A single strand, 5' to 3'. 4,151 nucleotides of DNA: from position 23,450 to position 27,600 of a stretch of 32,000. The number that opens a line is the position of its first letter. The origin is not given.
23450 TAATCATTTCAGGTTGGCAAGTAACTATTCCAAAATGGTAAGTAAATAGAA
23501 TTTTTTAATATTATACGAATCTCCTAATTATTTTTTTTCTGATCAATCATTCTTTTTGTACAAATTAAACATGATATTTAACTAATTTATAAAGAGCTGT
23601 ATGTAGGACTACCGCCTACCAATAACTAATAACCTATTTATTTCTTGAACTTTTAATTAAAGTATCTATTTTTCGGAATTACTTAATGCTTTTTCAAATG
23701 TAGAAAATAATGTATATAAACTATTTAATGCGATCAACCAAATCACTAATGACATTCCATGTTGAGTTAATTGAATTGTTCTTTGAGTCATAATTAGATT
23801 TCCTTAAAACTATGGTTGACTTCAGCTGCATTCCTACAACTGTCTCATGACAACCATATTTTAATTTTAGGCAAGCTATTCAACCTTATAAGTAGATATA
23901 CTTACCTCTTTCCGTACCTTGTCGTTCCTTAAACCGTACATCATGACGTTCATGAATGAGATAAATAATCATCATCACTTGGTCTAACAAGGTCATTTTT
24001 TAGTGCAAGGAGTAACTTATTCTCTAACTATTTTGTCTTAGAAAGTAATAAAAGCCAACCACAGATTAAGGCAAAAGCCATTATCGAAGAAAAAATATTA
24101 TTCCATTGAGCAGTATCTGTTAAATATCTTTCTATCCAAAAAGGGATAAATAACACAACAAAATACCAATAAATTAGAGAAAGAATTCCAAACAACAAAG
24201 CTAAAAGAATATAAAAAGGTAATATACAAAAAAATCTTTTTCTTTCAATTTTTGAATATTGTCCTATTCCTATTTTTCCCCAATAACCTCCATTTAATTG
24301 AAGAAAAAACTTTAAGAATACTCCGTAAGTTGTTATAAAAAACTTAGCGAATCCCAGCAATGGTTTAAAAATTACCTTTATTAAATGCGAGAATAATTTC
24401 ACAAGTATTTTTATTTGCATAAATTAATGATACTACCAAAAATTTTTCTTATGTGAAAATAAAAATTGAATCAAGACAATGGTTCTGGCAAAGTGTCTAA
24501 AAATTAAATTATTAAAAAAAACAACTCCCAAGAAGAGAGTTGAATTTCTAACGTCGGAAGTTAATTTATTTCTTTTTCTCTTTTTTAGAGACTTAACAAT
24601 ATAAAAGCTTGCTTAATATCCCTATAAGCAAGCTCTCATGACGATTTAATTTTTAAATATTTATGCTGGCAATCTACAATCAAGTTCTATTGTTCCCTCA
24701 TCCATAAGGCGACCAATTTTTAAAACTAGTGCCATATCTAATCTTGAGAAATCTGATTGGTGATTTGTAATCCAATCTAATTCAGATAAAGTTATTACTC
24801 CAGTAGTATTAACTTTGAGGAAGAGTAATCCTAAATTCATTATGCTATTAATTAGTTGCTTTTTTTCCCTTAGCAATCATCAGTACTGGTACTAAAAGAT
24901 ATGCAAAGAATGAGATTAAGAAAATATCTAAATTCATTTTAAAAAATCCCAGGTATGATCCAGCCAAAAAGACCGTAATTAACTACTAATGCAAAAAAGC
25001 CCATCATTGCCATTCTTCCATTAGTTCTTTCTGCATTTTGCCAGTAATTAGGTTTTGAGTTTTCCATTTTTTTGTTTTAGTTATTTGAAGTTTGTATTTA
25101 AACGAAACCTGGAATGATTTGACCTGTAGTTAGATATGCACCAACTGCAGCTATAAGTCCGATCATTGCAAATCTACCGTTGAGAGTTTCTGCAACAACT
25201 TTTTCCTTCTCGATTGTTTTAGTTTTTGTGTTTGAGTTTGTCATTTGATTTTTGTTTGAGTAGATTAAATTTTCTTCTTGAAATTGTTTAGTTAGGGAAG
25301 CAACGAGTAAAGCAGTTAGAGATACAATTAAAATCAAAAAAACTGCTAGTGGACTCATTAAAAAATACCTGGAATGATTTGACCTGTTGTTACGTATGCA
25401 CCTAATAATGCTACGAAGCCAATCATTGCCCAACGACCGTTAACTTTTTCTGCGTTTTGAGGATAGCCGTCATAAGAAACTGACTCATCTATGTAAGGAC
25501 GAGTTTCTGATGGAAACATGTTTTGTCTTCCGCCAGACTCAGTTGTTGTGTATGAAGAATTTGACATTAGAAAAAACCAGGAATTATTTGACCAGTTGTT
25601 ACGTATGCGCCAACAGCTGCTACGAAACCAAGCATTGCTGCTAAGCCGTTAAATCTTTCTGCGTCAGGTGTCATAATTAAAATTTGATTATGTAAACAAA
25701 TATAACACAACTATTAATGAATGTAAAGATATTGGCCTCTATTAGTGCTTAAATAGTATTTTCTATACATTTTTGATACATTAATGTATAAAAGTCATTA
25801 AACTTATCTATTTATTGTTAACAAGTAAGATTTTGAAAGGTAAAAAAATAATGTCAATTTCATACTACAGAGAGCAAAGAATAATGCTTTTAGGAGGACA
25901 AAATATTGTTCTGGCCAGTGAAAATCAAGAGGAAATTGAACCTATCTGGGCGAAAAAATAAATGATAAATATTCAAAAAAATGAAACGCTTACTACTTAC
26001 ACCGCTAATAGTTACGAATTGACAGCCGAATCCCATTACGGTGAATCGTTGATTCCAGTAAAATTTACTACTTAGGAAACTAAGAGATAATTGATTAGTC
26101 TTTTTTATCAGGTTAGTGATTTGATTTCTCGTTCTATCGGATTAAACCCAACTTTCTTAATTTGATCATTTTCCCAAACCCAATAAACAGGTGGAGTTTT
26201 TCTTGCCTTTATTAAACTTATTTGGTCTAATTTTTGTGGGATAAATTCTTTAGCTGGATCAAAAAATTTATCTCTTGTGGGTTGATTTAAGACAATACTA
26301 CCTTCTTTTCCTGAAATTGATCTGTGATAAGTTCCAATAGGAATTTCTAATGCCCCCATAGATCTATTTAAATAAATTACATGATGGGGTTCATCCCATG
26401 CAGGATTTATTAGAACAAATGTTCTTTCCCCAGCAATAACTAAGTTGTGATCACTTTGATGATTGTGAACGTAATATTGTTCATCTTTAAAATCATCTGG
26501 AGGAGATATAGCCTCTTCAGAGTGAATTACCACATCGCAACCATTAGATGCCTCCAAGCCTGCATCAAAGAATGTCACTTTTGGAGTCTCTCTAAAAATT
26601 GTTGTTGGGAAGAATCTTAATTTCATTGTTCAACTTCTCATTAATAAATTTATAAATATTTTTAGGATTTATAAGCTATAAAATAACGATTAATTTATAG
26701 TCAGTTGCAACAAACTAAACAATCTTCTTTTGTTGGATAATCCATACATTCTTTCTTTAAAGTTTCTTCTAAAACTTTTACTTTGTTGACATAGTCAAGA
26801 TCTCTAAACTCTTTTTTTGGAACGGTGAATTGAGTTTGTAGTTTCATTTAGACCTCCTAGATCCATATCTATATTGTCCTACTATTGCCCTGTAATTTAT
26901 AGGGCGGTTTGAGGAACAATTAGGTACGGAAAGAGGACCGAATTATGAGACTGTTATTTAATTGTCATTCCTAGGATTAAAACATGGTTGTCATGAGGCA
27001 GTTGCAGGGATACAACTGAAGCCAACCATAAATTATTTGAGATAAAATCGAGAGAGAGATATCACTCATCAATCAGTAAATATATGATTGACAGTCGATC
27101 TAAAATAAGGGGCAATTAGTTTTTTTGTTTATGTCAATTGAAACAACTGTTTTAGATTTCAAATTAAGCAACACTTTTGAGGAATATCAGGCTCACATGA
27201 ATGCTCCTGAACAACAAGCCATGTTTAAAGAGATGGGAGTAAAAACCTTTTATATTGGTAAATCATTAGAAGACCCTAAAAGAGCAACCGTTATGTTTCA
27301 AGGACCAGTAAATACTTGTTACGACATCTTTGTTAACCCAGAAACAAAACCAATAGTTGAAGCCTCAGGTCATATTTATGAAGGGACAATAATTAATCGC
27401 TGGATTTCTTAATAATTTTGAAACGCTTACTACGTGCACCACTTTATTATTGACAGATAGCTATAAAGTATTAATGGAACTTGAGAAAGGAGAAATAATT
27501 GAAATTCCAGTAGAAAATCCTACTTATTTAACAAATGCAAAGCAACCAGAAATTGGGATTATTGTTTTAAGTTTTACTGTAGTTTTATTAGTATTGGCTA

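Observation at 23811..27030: Two 126-nt structured leader elements upstream of short ORFs, possibly riboswitch-like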

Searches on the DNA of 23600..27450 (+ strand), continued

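Call 57: search_with_rna_model(model_id=R1, sources=[window, L011, L012, L014, L015, L018, L019, L023, L028, L034, L037, L043, L046, L049, L059, L062, L066, L069, L072, L075, L076, L077, L080, L082, L084, L087, L089, L095, L096, L098, L108, L111, L114, L123, L125, L126, L128, L058, L070, L103], max_evalue=0.05, make_alignment=true, show_alignments=0)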
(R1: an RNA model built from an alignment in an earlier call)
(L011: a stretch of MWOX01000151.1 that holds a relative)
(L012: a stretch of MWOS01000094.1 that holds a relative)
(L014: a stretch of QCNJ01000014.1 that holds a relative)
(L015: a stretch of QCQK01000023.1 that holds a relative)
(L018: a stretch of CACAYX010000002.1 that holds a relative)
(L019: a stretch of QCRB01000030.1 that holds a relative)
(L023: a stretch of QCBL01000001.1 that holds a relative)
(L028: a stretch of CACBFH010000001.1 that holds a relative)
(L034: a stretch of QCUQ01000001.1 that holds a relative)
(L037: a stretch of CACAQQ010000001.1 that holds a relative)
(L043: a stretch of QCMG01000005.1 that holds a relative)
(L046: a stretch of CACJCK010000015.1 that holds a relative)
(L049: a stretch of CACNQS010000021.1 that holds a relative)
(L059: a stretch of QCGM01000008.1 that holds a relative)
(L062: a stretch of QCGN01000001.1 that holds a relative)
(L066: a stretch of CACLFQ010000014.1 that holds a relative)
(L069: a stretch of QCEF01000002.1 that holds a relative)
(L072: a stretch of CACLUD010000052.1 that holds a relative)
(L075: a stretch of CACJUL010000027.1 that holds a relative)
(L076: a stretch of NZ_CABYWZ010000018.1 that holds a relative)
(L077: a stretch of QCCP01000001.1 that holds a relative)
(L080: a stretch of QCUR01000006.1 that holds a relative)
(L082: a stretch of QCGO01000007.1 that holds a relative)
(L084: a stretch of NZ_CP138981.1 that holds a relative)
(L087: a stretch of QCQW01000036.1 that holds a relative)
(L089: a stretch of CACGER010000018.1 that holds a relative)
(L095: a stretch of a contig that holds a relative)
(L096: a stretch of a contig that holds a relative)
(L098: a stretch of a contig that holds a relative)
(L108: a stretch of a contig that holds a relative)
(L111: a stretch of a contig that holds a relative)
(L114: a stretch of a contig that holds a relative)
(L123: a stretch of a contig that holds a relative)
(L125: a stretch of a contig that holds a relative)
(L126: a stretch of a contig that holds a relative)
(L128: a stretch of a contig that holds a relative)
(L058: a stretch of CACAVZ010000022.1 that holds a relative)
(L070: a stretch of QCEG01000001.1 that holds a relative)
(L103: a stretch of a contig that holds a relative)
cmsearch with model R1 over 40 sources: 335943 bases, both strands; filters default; matches with E-value up to 0.05: 50.
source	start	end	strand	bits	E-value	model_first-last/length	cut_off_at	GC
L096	1283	1333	-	80.3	5.8e-21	1-51/51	no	0.37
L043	1807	1857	+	79.9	7.8e-21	1-51/51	no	0.37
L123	1571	1621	+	76.2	1.1e-19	1-51/51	no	0.35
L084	2101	2151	+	75.8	1.4e-19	1-51/51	no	0.37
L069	884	934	-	75.8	1.4e-19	1-51/51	no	0.43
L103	3201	3251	-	75.8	1.5e-19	1-51/51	no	0.35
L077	2074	2124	+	75.6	1.7e-19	1-51/51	no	0.45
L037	744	794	-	75.5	1.8e-19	1-51/51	no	0.43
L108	1246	1296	+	74.6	3.2e-19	1-51/51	no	0.33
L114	3444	3494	-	74.2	4.5e-19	1-51/51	no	0.37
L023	5697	5747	-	74.2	4.6e-19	1-51/51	no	0.41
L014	3272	3322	-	73.8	5.9e-19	1-51/51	no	0.37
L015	5703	5753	-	73.8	6e-19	1-51/51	no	0.37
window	26982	27032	+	73.7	6.2e-19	1-51/51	no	0.45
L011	5967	6017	-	73.7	6.2e-19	1-51/51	no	0.45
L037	7135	7185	+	73.7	6.2e-19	1-51/51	no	0.45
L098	4449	4499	+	73.7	6.2e-19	1-51/51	no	0.45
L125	5348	5398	+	73.7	6.2e-19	1-51/51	no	0.45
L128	6313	6363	-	73.6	6.9e-19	1-51/51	no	0.41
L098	761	811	-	73.2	9e-19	1-51/51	no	0.41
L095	2480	2530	+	72.9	1.1e-18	1-51/51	no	0.41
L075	5219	5269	+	72.7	1.3e-18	1-51/51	no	0.43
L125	1582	1632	-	72.3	1.7e-18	1-51/51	no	0.41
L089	497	546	+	72.2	1.8e-18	1-51/51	no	0.42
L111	691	741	-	71.7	2.6e-18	1-51/51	no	0.39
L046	6279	6329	+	70.6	5.8e-18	1-51/51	no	0.43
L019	1878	1928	-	70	9e-18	1-51/51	no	0.35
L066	4907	4957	+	69.9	9.5e-18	1-51/51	no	0.37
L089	6784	6834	+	69.6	1.1e-17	1-51/51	no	0.45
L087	4072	4122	-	69.6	1.2e-17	1-51/51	no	0.39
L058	1538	1588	+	69.2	1.6e-17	1-51/51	no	0.43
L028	290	340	+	68.6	2.3e-17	1-51/51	no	0.39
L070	1482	1531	-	67.6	4.6e-17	1-51/51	no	0.4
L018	4060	4110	-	66.7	8.9e-17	1-51/51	no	0.25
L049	5377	5427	-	66.4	1.1e-16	1-51/51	no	0.41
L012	1974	2024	-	64.7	3.7e-16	1-51/51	no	0.45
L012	5307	5356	+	64.6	4.1e-16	1-51/51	no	0.44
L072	1473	1523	+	62.4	1.9e-15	1-51/51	no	0.41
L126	6769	6819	-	61.8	3e-15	1-51/51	no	0.37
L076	3807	3857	-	59.4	1.5e-14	1-51/51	no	0.37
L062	72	122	-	58.1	4e-14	1-51/51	no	0.39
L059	1795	1845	+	57.8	4.9e-14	1-51/51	no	0.41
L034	7294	7344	-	56.8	9.9e-14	1-51/51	no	0.35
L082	1787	1837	+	56.4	1.3e-13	1-51/51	no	0.37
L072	322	372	-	55.3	3e-13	1-51/51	no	0.35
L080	1024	1074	+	52.6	2e-12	1-51/51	no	0.33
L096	7495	7543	+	42.1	3.2e-09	1-51/51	no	0.45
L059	568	616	-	21.9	0.0055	1-51/51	no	0.47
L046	6278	6328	-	19.3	0.035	1-51/51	no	0.43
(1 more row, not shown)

Alignment A4: 50 matches aligned to the model, 73 columns, each read 5' to 3' on its own strand. Consensus structure (alignment columns), stored with it:
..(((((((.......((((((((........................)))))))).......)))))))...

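Call 61: search_rna_families(source=window, start=26890, end=27040, threshold=evalue, max_evalue=10, show_alignments=3)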
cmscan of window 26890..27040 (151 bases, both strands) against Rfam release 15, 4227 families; matches with E-value up to 10: 4.
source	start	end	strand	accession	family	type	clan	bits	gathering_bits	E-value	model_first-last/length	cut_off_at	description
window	26941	27040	-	RF01215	snoR97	Gene; snRNA; snoRNA; HACA-box;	-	19.7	40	0.51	31-106/106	5'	Small nucleolar RNA snoR97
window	26912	26973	-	RF00569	SNORD19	Gene; snRNA; snoRNA; CD-box;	CL00048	14.3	35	4.1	1-76/76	no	Small nucleolar RNA SNORD19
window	26941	27018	+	RF02367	Yfr20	Gene; sRNA;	-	11.7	44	7.3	1-89/89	no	Cyanobacterial functional RNA 20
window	26899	27009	+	RF01894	PCA3_2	Gene; lncRNA;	-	8.8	100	0.7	301-409/409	no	Prostate cancer antigen RNA 3 conserved region 2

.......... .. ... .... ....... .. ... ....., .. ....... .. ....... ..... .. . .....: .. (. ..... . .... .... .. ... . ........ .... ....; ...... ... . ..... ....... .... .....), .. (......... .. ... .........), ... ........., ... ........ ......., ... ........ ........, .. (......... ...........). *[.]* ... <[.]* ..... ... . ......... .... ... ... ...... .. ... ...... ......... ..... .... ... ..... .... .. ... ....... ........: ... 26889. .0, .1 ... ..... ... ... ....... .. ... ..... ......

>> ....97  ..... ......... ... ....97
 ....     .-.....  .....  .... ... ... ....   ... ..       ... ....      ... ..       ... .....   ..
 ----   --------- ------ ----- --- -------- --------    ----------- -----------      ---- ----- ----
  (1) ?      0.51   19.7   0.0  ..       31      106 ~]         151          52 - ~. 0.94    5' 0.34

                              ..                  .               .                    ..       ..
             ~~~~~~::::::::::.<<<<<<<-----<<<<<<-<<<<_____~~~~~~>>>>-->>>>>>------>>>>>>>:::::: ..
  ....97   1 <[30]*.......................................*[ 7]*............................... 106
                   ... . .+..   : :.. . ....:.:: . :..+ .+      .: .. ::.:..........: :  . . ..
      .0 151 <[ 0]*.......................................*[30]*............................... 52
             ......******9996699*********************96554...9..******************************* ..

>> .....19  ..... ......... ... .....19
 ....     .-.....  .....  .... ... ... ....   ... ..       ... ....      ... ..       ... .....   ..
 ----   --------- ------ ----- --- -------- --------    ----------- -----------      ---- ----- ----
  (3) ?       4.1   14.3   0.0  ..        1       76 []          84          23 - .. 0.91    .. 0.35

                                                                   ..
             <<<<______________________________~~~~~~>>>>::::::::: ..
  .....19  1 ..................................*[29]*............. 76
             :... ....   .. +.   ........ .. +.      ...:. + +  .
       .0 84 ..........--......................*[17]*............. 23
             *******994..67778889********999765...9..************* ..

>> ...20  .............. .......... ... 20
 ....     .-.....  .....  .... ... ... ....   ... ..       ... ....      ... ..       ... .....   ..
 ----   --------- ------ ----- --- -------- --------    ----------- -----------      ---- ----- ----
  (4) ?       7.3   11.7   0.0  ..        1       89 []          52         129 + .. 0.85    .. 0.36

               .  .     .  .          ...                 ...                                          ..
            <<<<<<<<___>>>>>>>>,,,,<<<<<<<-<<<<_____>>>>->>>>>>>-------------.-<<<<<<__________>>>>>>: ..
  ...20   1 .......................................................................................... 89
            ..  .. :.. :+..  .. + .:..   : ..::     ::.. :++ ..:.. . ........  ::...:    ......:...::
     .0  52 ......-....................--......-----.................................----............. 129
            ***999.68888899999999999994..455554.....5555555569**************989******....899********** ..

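Call 62: search_rna_families(source=window, start=23800, end=23950, threshold=evalue, max_evalue=10, show_alignments=3)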
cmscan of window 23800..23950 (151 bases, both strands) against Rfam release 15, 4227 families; matches with E-value up to 10: 4.
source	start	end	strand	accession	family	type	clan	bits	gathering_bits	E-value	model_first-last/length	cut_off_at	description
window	23805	23864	-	RF04293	mir-889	Gene; miRNA;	CL00149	14.6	95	2.6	5-73/79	no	mir-889 microRNA precursor family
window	23819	23893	-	RF00188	SNORD103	Gene; snRNA; snoRNA; CD-box;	-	13.1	45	4.1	1-83/83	no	Small nucleolar RNA SNORD103/SNORD85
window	23888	23947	-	RF02306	TtnuCD32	Gene; snRNA; snoRNA; CD-box;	-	10.5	100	9.5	1-98/98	no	Tetrahymena snoRNA TtnuCD32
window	23858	23907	-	RF02143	HYMAI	Gene; lncRNA;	-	9.5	80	5.3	191-241/241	no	Hydatidiform mole associated and imprinted conserved region 1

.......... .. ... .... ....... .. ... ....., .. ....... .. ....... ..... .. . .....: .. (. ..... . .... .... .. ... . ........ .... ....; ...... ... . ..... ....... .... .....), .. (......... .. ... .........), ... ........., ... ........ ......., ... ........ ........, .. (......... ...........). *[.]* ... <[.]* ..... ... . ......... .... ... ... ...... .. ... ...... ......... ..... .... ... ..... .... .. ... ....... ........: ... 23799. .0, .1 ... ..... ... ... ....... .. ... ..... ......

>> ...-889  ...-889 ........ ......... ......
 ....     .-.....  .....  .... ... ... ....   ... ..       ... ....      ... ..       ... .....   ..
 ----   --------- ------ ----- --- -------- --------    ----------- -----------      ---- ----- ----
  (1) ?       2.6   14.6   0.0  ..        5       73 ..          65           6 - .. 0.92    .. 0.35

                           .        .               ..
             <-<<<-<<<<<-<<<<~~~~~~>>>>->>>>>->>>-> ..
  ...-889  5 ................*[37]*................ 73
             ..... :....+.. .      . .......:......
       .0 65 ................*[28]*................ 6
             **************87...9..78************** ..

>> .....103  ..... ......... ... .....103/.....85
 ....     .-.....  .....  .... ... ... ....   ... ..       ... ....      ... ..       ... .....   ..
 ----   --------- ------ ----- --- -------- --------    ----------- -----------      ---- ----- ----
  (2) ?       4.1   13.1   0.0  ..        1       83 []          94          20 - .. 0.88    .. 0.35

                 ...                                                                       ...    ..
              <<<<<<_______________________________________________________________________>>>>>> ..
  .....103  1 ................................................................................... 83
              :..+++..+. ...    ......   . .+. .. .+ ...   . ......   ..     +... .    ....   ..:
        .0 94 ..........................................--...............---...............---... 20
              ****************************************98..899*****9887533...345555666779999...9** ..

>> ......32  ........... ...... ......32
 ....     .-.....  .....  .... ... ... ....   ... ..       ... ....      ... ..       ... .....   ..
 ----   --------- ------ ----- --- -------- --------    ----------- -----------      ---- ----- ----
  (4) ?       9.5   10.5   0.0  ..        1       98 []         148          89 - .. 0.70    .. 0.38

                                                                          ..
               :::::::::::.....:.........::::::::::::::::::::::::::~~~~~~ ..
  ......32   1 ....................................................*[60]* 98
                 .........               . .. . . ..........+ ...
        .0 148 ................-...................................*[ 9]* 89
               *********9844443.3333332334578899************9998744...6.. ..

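Call 63: search_rna_families(source=L096, start=7400, end=7550, threshold=evalue, max_evalue=10, show_alignments=3)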
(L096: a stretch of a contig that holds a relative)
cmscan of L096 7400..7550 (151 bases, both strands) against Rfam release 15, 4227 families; matches with E-value up to 10: 1.
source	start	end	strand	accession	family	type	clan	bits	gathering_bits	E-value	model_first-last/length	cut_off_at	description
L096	7423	7470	+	RF02687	RAGATH-8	Gene; sRNA;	-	7.1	86.7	5.9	49-88/276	no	RAGATH-8 RNA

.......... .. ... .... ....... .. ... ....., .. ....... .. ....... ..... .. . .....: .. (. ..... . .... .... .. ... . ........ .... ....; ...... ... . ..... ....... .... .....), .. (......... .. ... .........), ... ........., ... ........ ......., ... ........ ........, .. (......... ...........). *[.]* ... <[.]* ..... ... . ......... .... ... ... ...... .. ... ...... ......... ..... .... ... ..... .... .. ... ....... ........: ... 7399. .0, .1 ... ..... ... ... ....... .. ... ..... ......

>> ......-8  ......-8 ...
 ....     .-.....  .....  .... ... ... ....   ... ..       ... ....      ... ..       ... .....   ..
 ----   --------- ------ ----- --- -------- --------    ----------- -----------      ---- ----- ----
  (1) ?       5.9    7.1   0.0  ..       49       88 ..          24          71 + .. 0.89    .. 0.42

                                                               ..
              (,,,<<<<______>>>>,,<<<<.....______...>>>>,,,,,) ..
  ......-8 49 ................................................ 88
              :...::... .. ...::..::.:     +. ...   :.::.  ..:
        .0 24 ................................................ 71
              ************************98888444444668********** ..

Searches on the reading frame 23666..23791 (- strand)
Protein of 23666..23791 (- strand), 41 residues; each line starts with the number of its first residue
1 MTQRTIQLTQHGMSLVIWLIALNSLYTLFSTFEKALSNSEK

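Call 34: list_cluster_members(proteins=[window:23666-23791:-, window:24028-24420:-, window:27131-27412:+, window:26108-26626:-, window:26701-26847:-, window:25358-25567:-])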
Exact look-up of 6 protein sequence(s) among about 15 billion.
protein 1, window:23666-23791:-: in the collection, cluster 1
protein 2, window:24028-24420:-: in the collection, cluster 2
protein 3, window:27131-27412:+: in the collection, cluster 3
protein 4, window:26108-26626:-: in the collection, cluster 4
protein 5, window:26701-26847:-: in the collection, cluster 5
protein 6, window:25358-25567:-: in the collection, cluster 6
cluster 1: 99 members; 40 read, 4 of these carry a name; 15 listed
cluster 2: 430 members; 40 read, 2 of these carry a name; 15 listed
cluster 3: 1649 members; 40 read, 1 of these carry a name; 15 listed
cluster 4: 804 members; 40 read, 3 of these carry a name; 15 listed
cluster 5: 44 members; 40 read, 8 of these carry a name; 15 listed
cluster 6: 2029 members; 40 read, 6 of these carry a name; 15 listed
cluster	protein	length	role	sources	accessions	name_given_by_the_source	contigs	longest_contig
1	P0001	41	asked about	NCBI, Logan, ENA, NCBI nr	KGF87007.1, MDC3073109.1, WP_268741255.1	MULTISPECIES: hypothetical protein [Prochlorococcus] | hypothetical protein [Prochlorococcus marinus]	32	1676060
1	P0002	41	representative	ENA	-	-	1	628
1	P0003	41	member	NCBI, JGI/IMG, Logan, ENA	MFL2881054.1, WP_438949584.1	hypothetical protein [Prochlorococcus sp.] | hypothetical protein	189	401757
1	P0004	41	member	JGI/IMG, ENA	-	hypothetical protein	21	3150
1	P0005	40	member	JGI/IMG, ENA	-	hypothetical protein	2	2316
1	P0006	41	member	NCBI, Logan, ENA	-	-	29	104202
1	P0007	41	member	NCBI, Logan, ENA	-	-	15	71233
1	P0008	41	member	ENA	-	-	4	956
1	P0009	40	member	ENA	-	-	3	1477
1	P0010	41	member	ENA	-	-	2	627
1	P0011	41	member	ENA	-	-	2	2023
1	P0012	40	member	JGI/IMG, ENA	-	-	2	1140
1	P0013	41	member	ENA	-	-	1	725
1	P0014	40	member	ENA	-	-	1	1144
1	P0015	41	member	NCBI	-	-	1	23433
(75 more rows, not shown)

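Call 68: search_protein_families(library=pfam, max_evalue=0.01, proteins=[window:23669-23791:-])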
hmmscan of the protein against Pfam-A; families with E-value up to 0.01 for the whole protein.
seq(41 aa): 0 families
